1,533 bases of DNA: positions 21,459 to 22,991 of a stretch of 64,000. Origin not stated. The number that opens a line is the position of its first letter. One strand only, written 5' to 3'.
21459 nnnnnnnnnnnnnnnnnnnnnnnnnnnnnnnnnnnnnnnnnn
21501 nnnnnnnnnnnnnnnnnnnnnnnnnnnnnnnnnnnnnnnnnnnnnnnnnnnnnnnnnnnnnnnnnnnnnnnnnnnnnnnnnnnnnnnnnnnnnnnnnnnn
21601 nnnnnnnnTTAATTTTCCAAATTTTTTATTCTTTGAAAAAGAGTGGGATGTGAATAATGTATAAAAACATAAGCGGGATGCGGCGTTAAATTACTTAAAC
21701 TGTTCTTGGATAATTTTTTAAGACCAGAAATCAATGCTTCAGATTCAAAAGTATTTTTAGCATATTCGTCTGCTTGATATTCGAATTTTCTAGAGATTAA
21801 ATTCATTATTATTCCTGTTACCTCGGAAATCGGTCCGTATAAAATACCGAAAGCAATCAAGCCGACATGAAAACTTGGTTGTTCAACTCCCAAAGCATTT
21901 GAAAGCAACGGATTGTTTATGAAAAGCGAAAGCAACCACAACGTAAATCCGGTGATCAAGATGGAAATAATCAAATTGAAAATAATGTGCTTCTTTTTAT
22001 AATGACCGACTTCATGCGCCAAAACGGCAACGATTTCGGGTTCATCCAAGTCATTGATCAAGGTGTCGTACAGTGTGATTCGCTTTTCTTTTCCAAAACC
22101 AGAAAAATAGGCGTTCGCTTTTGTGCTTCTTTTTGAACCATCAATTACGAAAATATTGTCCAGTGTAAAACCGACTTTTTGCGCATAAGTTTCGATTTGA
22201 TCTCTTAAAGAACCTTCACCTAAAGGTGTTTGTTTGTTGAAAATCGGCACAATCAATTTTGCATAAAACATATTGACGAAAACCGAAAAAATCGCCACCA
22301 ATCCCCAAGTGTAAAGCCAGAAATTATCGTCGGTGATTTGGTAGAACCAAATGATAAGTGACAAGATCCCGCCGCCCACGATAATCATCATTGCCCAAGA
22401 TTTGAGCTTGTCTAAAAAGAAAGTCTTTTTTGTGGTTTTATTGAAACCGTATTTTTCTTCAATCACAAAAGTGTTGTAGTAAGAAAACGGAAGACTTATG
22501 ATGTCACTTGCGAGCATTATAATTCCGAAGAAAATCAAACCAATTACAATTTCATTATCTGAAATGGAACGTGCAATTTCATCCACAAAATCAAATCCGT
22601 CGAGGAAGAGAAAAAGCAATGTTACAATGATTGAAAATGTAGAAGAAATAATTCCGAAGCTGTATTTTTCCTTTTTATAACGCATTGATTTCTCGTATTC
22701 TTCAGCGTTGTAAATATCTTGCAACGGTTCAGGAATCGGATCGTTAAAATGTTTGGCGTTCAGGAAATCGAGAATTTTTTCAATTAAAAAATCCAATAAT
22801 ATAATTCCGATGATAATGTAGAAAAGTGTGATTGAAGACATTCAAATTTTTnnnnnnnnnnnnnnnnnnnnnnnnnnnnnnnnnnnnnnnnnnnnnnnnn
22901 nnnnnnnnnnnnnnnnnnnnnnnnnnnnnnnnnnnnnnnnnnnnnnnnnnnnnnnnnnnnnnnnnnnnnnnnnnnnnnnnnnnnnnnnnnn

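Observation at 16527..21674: A ~5 kb plus-strand island bracketed by a duplicated 3' end of the M48 protease gene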

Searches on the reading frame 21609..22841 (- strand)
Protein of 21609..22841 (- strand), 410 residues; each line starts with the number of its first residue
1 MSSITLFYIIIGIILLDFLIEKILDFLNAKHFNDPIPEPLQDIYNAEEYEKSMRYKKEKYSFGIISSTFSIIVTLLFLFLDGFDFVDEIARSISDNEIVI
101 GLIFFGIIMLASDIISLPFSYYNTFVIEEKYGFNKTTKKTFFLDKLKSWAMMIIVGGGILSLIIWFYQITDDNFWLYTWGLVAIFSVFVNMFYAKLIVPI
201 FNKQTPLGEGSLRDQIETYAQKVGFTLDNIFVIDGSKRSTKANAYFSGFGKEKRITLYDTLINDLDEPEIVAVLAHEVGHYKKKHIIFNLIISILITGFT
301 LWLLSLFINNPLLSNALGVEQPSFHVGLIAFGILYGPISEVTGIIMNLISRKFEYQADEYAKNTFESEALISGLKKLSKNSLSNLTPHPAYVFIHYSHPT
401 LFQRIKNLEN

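Call 7: search_protein_families(library=pfam, proteins=[window:21609-22841:-], max_evalue=0.1)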
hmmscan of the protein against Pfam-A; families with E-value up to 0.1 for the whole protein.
window:21609-22841:- (410 aa): 4 families
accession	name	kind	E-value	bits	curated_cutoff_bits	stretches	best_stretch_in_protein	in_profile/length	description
PF16491.10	Peptidase_M48_N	-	2.9e-60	203.6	27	1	28-203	4-179/179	CAAX prenyl protease N-terminal, five membrane helices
PF01435.24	Peptidase_M48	-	6.7e-35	121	20.3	1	209-409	4-183/186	Peptidase family M48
PF10263.15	SprT-like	-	0.0066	16.7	25.6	1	241-281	33-72/108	SprT-like family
PF10026.15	DUF2268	-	0.033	14.2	23.6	1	228-281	24-76/195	Predicted Zn-dependent protease (DUF2268)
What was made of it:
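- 21609..22841 (-): M48 (Ste24/HtpX-type) protease gene, intact (right chromosomal flank). Pfam Peptidase_M48_N plus Peptidase_M48 (call 7).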

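Call 9: find_related_loci(query=window:21609-22841:-, collection=genome_contigs, flank=10000)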
Query window:21609-22841:- (410 aa) in genome_contigs; peptide patterns used: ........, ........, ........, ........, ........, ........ (x = any residue, [..] = any of these).
600 stretches matched a pattern (row limit reached: there are more); 589 encode a relative of the query (tblastn E <= 1e-3); the best 80 are kept; 80 distinct loci.
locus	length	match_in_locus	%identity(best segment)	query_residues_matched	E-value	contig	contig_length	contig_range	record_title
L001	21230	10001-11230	75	1-410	0e+0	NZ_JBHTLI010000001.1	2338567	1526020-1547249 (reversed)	Salegentibacter chungangensis strain CCUG 64793 GCM70027392_8, whole genome shotgun sequence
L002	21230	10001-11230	73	1-410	0e+0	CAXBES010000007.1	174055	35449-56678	MAG TPA_asm: uncultured Ulvibacter sp. isolate ERR2762121_binner12_Refined_64 genome assembly, contig: ERZ3421540.192, w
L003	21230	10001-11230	73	1-410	0e+0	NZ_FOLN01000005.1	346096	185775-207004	Algibacter lectus strain DSM 15365, whole genome shotgun sequence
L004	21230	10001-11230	74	1-410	0e+0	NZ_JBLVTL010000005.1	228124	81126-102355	Christiangramia aquimixticola strain HJM-19 NODE_5_length_228124_cov_132.274716, whole genome shotgun sequence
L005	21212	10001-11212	73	6-409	0e+0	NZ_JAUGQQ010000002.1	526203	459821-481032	Aequorivita aurantiaca strain SDUM287046 scaffold_2_length=526204, whole genome shotgun sequence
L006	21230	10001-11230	72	1-410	0e+0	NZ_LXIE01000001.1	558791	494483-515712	Aequorivita soesokkakensis strain RSSK-12 contig_1, whole genome shotgun sequence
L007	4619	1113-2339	73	1-409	0e+0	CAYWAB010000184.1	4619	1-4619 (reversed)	MAG TPA_asm: uncultured Christiangramia sp. isolate SRP304980_co2_49 genome assembly, contig: NODE_22555_length_4619_cov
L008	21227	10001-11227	75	1-409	0e+0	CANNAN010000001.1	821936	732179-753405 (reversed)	uncultured Flavobacteriaceae bacterium isolate YR2-618.fasta genome assembly, contig: NODE_1, whole genome shotgun seque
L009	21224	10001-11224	73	1-408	0e+0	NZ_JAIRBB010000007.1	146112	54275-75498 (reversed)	Aequorivita xiaoshiensis strain F64183 scaffold_7_length=146113, whole genome shotgun sequence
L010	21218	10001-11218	75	5-410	0e+0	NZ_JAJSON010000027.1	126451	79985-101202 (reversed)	Christiangramia crocea strain YB25 26, whole genome shotgun sequence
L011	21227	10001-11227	74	1-409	0e+0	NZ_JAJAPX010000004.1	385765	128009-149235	Tamlana sargassicola strain 62-3 NODE_4_length_385765_cov_49.066109, whole genome shotgun sequence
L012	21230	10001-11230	74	1-410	0e+0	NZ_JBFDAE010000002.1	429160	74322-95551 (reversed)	Algibacter sp. 2305UL17-15 contig2, whole genome shotgun sequence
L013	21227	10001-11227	74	1-409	0e+0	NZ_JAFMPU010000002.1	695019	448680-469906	Seonamhaeicola sp. NFXS20 NFXS20_2, whole genome shotgun sequence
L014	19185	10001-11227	70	1-409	0e+0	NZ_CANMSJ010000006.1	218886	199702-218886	Uncultured Lacinutrix sp. isolate 2-990-J.fasta NODE_6, whole genome shotgun sequence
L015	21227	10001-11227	74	1-409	0e+0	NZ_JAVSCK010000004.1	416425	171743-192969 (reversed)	Hwangdonia seohaensis strain HD-3 32177_scaffold4, whole genome shotgun sequence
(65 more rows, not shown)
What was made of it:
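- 21609..22841 (-): Up to 75% identical to the best-matching relatives (call 9).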

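Call 23: find_encoding_contigs(protein=window:21609-22841:-, flank=10000, max_places=10)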
Protein window:21609-22841:- (410 aa): no gene with exactly this product is on record in the collection.

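Call 24: find_related_loci(query=window:21609-22841:-, collection=metagenome_contigs, flank=10000)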
Query window:21609-22841:- (410 aa) in metagenome_contigs; peptide patterns used: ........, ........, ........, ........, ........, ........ (x = any residue, [..] = any of these).
600 stretches matched a pattern (row limit reached: there are more); 571 encode a relative of the query (tblastn E <= 1e-3); the best 80 are kept; 80 distinct loci.
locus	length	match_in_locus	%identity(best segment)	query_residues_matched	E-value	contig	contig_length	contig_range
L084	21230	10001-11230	75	1-410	0e+0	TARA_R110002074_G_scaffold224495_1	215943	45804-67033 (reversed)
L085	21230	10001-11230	75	1-410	0e+0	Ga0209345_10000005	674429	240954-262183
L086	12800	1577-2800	74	1-408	0e+0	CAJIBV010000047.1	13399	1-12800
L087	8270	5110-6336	73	1-409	0e+0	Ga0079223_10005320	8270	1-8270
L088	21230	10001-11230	73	1-410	0e+0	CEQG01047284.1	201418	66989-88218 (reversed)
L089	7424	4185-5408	75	3-410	0e+0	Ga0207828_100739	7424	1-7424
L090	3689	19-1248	73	1-410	0e+0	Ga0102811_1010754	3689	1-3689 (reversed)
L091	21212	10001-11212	72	7-410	0e+0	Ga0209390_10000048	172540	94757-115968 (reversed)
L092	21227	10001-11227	71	1-409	0e+0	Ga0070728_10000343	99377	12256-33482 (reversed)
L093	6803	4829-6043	72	5-409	0e+0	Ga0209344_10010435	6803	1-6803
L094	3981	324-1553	73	1-410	0e+0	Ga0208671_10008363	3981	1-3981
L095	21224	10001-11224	73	1-408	0e+0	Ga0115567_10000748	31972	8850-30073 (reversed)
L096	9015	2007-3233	74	1-409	0e+0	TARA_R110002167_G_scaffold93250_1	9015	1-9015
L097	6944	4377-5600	74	1-408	0e+0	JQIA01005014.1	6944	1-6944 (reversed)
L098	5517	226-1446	74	1-407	0e+0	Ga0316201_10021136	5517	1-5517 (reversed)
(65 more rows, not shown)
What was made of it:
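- Tried and rejected: The genome and metagenome scans with M48 gave nothing above ~75% identity (calls 9, 24).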

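Call 57: search_protein_families(library=pfam, alignment_id=A2, max_evalue=0.00001)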
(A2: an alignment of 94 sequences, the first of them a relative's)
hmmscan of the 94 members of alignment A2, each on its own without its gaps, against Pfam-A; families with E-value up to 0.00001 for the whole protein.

A. member 1, L003:12734-14560:+ (608 aa): 4 families
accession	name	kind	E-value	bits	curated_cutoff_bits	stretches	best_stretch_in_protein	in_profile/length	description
PF00270.35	DEAD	-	4.5e-48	163.6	26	1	27-193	2-166/167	DEAD/DEAH box helicase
PF00271.37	Helicase_C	-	3.2e-31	108.3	23.5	1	231-337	4-110/110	Helicase conserved C-terminal domain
PF03880.21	DbpA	-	4.6e-16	59.1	25.6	1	465-535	1-71/72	DbpA RNA binding domain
PF04851.21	ResIII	-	8e-07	29.5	22.5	1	25-187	4-162/164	Type III restriction enzyme, res subunit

B. families by the number of members that match (of 94 scanned): 107 families (the first 25 are shown)
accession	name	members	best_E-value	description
PF00270.35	DEAD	7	6.5e-50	DEAD/DEAH box helicase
PF00271.37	Helicase_C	7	1.2e-34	Helicase conserved C-terminal domain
PF04851.21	ResIII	7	1e-08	Type III restriction enzyme, res subunit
PF13715.12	CarbopepD_reg_2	6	5.2e-21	CarboxypepD_reg-like domain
PF03880.21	DbpA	6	6.6e-17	DbpA RNA binding domain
PF13620.12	CarboxypepD_reg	6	1.3e-14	Carboxypeptidase regulatory-like domain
PF00144.29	Beta-lactamase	3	3.5e-56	Beta-lactamase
PF13566.11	DUF4130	3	1.8e-54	Domain of unknown function (DUF4130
PF08450.18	SGL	3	9.1e-40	SMP-30/Gluconolactonase/LRE-like region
PF07715.20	Plug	3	2.3e-20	TonB-dependent Receptor Plug Domain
PF24684.1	Vgb_lyase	3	1e-11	Virginiamycin B lyase family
PF04055.27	Radical_SAM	3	4.9e-10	Radical SAM superfamily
PF13517.12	FG-GAP_3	2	4.6e-106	FG-GAP-like repeat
PF05139.19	Erythro_esteras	2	1e-96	Erythromycin esterase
PF17392.7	Urocanase_C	2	2.4e-88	Urocanase C-terminal domain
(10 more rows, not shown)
